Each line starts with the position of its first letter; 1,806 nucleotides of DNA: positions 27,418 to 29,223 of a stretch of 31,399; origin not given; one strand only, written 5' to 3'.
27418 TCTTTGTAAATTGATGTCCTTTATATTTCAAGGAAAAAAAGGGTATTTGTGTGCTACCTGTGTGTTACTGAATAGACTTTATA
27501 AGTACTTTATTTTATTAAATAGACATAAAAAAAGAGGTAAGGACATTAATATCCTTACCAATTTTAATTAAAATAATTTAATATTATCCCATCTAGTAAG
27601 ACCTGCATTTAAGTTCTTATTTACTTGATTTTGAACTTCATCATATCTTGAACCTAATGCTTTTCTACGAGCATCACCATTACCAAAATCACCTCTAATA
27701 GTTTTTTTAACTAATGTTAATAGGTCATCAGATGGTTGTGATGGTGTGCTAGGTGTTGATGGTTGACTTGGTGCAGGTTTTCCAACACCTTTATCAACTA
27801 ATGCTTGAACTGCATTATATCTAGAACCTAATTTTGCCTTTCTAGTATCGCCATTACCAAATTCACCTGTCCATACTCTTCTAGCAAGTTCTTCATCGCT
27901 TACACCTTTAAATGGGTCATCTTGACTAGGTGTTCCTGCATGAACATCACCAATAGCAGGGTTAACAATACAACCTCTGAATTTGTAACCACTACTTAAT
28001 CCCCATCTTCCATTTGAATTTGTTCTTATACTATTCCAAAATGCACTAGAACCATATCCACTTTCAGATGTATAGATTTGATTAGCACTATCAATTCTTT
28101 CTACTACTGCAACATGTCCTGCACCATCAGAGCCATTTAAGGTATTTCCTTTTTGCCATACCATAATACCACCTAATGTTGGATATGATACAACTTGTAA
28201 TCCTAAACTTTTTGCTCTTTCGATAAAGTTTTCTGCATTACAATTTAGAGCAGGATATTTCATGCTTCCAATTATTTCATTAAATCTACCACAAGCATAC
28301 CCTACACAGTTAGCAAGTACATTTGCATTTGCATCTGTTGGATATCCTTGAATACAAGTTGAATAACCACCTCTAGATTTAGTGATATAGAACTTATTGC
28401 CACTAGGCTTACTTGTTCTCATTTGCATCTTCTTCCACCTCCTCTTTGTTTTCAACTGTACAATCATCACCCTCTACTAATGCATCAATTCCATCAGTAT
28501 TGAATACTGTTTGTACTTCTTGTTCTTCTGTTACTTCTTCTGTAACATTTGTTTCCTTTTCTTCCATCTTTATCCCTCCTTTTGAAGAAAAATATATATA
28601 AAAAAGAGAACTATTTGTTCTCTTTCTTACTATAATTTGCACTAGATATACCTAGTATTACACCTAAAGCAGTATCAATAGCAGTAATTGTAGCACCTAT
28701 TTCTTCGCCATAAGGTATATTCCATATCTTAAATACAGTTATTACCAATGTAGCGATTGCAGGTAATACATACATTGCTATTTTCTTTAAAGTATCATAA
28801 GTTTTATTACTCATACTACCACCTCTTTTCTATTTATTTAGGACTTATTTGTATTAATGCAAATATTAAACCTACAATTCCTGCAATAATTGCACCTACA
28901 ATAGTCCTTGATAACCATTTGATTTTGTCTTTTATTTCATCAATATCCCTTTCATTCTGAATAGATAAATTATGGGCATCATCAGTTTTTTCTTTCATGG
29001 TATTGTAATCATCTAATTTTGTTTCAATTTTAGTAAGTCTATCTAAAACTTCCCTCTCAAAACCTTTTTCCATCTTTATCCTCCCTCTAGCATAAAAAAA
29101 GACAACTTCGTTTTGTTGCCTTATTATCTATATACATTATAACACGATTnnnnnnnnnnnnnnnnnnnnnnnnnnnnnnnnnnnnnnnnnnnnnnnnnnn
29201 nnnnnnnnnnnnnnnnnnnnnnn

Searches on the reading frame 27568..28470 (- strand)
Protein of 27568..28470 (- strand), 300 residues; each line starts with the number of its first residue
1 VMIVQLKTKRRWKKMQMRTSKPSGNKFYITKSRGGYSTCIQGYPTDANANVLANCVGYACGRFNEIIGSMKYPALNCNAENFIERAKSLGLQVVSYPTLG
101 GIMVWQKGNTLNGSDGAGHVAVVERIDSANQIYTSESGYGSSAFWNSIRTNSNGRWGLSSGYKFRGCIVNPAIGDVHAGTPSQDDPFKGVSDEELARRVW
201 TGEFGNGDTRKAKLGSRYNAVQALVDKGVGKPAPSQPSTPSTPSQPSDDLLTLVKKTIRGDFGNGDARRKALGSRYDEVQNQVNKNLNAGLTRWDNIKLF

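Call 55: search_protein_families(library=pfam, proteins=[window:27568-28470:-], max_evalue=0.01)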
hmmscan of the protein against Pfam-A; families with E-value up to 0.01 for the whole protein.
window:27568-28470:- (300 aa): 2 families
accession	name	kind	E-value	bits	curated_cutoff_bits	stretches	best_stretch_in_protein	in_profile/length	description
PF08230.16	CW_7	-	4.5e-20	71.5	25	2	253-286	3-39/40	CW_7 repeat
PF05257.22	CHAP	-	8.9e-11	42.6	26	1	52-137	8-80/81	CHAP domain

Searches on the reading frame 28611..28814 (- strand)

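Call 55: search_protein_families(library=pfam, proteins=[window:28611-28814:-], max_evalue=0.01)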
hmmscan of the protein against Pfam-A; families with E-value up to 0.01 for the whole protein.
window:28611-28814:- (67 aa): 1 family
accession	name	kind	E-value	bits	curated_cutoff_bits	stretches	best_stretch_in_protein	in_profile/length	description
PF16938.10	Phage_holin_Dp1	-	2.8e-23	82.5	25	1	1-62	1-62/63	Putative phage holin Dp-1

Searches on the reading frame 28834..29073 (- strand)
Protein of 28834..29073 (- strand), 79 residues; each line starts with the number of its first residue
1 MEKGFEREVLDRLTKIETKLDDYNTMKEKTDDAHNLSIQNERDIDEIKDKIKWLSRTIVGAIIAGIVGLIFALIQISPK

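Call 55: search_protein_families(library=pfam, proteins=[window:28834-29073:-], max_evalue=0.01)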
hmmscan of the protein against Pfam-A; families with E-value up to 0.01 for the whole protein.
window:28834-29073:- (79 aa): 1 family
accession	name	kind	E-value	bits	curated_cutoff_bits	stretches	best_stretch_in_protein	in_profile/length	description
PF10779.14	XhlA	-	3.7e-15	56.3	34.7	1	8-70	1-67/67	Haemolysin XhlA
